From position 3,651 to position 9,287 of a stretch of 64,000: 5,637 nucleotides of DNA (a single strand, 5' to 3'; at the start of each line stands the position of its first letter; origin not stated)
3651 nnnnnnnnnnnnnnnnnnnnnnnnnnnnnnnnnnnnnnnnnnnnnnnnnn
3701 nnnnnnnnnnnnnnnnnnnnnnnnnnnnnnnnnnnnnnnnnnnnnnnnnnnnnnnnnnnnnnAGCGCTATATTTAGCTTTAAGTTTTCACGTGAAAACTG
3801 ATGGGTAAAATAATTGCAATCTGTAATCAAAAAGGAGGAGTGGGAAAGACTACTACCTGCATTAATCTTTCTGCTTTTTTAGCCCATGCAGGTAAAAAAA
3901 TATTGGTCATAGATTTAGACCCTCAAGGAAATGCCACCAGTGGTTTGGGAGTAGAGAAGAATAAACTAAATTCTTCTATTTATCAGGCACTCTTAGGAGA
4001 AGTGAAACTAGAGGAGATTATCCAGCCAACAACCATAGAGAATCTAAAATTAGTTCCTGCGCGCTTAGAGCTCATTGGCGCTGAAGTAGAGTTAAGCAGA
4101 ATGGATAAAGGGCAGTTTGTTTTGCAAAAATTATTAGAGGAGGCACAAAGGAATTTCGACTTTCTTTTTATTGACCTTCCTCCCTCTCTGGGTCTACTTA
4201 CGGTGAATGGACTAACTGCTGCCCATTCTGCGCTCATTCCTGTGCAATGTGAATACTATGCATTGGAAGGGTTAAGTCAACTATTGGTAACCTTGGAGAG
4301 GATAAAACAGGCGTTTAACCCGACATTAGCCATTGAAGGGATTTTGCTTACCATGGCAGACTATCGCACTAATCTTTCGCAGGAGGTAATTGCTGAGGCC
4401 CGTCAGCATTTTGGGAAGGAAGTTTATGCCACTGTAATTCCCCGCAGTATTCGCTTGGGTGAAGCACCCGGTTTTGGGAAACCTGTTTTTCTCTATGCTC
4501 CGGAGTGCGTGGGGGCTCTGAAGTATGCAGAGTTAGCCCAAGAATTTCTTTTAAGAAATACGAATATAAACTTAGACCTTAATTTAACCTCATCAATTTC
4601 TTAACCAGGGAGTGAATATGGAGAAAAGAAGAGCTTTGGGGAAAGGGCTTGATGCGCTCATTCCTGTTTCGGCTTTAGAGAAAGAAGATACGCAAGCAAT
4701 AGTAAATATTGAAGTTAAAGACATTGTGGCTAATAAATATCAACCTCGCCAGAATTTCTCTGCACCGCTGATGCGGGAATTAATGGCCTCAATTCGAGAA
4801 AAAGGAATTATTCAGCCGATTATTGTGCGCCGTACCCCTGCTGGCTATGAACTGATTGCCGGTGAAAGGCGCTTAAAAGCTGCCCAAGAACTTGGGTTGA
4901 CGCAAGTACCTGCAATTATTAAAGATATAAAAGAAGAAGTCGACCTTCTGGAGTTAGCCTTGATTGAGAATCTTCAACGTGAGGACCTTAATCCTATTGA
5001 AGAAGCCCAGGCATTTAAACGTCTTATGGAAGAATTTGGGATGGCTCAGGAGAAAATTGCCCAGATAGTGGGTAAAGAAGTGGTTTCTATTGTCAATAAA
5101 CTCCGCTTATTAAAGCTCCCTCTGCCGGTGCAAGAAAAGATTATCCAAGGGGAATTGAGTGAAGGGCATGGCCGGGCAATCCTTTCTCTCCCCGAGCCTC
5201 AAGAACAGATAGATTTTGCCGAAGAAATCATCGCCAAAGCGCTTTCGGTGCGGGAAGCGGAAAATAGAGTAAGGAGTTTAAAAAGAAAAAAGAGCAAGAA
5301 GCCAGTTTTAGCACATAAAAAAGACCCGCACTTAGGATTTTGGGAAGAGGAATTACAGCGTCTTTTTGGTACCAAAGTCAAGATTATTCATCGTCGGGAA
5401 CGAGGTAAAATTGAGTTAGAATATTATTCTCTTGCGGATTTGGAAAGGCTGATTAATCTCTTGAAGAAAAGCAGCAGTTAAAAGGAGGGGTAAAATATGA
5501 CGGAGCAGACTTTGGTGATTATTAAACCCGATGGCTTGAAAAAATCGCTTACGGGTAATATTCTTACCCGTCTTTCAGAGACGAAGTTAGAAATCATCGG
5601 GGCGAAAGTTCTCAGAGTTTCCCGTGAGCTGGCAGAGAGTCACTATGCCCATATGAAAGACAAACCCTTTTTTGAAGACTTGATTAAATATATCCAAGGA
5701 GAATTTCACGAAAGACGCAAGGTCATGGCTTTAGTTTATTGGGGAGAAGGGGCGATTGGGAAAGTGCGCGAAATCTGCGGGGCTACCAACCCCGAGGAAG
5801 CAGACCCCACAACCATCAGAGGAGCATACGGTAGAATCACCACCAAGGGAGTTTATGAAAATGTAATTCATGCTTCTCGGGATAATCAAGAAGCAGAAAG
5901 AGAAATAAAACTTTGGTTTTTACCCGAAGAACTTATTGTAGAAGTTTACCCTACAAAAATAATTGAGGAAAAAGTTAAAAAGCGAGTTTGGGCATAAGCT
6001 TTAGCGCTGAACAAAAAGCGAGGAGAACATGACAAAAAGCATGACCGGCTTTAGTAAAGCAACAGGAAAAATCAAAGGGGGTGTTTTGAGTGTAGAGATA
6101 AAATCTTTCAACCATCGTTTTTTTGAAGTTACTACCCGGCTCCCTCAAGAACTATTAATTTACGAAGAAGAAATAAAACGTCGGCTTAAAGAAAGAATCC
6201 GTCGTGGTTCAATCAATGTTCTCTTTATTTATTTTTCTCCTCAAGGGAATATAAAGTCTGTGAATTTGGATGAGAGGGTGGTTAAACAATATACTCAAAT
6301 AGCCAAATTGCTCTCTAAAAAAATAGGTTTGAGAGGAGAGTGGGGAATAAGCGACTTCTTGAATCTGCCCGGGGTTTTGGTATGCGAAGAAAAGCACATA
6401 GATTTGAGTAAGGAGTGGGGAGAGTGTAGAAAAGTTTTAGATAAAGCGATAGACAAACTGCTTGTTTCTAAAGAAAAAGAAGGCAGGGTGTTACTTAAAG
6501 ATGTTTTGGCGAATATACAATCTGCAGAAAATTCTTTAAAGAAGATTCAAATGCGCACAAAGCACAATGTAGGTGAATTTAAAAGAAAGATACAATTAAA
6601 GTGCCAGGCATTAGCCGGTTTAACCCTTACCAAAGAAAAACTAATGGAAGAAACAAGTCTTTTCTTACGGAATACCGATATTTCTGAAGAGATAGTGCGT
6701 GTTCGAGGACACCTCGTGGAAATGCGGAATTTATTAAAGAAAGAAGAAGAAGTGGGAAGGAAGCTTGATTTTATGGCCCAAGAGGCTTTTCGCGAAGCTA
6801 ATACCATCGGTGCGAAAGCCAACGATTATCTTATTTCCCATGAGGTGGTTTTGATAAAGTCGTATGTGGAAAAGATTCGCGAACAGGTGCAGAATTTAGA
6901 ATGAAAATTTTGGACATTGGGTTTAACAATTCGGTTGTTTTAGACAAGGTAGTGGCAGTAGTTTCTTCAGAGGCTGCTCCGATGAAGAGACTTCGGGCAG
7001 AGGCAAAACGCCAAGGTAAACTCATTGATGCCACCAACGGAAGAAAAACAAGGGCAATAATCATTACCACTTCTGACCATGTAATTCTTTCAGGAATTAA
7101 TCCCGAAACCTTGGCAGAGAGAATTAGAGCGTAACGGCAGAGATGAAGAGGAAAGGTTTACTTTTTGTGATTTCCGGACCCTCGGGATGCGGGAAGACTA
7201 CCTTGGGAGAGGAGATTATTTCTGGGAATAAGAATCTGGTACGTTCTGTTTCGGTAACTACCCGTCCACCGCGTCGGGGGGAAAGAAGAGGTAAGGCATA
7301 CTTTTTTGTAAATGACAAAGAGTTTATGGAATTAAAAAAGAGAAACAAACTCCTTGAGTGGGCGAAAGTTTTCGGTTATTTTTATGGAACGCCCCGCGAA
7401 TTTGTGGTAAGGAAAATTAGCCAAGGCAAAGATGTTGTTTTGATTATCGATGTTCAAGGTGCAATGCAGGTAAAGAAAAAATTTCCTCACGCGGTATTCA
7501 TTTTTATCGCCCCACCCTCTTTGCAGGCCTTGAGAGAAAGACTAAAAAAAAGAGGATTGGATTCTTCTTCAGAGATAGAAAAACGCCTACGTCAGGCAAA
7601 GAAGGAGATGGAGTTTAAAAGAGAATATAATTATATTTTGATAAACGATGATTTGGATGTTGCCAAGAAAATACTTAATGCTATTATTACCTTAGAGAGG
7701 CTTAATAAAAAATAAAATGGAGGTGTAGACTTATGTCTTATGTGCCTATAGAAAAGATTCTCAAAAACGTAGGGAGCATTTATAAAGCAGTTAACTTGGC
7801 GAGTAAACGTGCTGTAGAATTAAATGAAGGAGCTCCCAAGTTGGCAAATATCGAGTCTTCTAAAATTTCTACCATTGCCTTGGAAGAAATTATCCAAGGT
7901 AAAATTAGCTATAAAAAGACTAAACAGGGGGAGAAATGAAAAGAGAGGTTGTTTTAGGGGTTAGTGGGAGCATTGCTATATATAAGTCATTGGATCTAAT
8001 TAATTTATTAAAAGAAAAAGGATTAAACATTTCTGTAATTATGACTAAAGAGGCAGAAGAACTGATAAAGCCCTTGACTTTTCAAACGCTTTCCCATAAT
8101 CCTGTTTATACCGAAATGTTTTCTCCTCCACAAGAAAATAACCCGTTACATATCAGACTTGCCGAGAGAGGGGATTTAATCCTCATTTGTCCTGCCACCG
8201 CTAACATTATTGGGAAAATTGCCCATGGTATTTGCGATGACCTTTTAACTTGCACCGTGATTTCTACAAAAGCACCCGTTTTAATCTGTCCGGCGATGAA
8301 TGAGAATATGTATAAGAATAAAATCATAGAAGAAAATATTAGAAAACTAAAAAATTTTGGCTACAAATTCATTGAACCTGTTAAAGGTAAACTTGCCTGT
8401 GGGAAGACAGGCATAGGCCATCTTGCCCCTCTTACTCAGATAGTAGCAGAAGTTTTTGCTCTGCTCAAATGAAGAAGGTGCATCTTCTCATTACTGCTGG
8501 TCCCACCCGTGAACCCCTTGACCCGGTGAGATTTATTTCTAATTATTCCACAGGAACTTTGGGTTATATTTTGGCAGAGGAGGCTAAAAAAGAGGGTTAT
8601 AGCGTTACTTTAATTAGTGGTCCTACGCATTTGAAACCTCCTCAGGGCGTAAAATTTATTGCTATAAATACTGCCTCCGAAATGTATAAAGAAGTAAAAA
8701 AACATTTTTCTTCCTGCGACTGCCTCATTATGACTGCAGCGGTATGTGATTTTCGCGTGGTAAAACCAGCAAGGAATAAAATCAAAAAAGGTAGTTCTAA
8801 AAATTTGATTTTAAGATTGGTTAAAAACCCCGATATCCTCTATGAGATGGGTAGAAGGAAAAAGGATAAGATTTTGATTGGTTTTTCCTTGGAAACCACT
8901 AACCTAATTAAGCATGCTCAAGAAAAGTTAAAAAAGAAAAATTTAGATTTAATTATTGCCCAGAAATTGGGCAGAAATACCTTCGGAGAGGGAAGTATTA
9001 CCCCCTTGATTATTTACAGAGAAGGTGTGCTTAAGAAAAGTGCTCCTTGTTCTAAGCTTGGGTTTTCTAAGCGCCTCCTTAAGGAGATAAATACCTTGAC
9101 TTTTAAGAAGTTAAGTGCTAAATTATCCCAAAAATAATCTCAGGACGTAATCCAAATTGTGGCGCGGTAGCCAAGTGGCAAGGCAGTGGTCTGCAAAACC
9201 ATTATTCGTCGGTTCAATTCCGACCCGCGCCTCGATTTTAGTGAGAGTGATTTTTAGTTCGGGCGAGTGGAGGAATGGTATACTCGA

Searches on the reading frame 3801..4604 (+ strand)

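Call 48: search_protein_families(library=pfam, proteins=[window:3801-4604:+], max_evalue=0.0001)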
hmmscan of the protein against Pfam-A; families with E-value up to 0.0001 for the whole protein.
window:3801-4604:+ (267 aa): 7 families
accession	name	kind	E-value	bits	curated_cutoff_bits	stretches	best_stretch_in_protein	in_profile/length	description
PF13614.12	AAA_31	-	1.4e-66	224.3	27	1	3-178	2-177/177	AAA domain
PF01656.29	CbiA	-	1e-28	100.2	25.4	1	5-229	1-125/125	CobQ/CobB/MinD/ParA nucleotide binding domain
PF10609.15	ParA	-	1.2e-12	48.3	27.1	1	3-131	4-124/246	NUBPL iron-transfer P-loop NTPase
PF00142.24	Fer4_NifH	-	2.9e-10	40.5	25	1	9-249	6-244/271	4Fe-4S iron sulfur cluster binding proteins, NifH/frxC family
PF09140.17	MipZ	-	2.7e-09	37.2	20.7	1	4-152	2-133/262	ATPase MipZ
PF06564.18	CBP_BcsQ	-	8.4e-08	32.4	21.3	1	4-247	3-231/234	Cellulose biosynthesis protein BcsQ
PF02374.21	ArsA_ATPase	-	3.4e-06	26.9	24.3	1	10-62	8-60/305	Anion-transporting ATPase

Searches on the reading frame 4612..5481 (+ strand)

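Call 48: search_protein_families(library=pfam, proteins=[window:4612-5481:+], max_evalue=0.0001)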
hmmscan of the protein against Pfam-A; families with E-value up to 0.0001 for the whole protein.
window:4612-5481:+ (289 aa): 3 families
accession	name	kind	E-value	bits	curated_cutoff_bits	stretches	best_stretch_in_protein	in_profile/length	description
PF17762.8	HTH_ParB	-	2.4e-36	124.4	22.6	1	124-224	1-101/102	ParB HTH domain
PF02195.25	ParB_N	-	5.3e-31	107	26.3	1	30-122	3-95/95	ParB N-terminal domain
PF23552.2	ParB_C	-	2.3e-08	33.8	23.8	1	237-285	1-50/50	ParB dimerisation domain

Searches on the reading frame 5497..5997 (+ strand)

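Call 48: search_protein_families(library=pfam, proteins=[window:5497-5997:+], max_evalue=0.0001)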
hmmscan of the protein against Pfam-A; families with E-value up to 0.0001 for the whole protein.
window:5497-5997:+ (166 aa): 1 family
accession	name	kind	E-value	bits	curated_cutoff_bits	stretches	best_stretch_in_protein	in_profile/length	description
PF00334.24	NDK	-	4.5e-42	143.6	27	1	3-145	1-134/135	Nucleoside diphosphate kinase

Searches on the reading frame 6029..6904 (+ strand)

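Call 48: search_protein_families(library=pfam, proteins=[window:6029-6904:+], max_evalue=0.0001)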
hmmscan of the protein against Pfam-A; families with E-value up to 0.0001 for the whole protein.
window:6029-6904:+ (291 aa): 2 families
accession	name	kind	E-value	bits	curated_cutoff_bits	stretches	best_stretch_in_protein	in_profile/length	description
PF03755.18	YicC-like_N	-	2.9e-35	122.4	25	1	3-155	2-154/156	Endoribonuclease YicC-like, N-terminal region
PF08340.16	YicC-like_C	-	8.5e-33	113.5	27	1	175-291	3-120/120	Endoribonuclease YicC-like, C-terminal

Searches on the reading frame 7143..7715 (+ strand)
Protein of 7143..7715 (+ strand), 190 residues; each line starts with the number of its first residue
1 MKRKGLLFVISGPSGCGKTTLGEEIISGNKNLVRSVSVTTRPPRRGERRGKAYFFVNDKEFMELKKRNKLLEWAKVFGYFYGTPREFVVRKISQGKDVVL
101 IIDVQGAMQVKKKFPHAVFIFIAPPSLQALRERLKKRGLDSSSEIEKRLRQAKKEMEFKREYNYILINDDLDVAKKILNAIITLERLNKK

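Call 48: search_protein_families(library=pfam, proteins=[window:7143-7715:+], max_evalue=0.0001)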
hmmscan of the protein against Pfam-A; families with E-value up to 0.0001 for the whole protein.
window:7143-7715:+ (190 aa): 3 families
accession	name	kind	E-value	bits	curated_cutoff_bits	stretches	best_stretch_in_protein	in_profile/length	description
PF00625.27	Guanylate_kin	-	2.4e-45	154.9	25.2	1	7-183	4-180/182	Guanylate kinase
PF13238.12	AAA_18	-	1.7e-05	25.7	29.4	1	9-140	2-114/128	AAA domain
PF13671.12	AAA_33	-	8.3e-05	23.4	27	0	7-153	1-137/143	AAA domain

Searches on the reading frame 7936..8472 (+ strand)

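Call 48: search_protein_families(library=pfam, proteins=[window:7936-8472:+], max_evalue=0.0001)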
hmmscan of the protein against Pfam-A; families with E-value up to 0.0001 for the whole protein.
window:7936-8472:+ (178 aa): 1 family
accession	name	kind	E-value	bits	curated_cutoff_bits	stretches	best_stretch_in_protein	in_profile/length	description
PF02441.25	Flavoprotein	-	4.2e-34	117.9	22.7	1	4-175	2-160/162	Flavoprotein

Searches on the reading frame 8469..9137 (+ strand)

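Call 48: search_protein_families(library=pfam, proteins=[window:8469-9137:+], max_evalue=0.0001)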
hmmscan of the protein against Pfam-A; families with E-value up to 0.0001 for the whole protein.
window:8469-9137:+ (222 aa): 1 family
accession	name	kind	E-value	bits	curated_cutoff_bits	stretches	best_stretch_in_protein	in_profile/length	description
PF04127.22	DFP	-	1.9e-64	217.4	22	1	2-174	2-178/186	DNA/pantothenate metabolism flavoprotein C-terminal domain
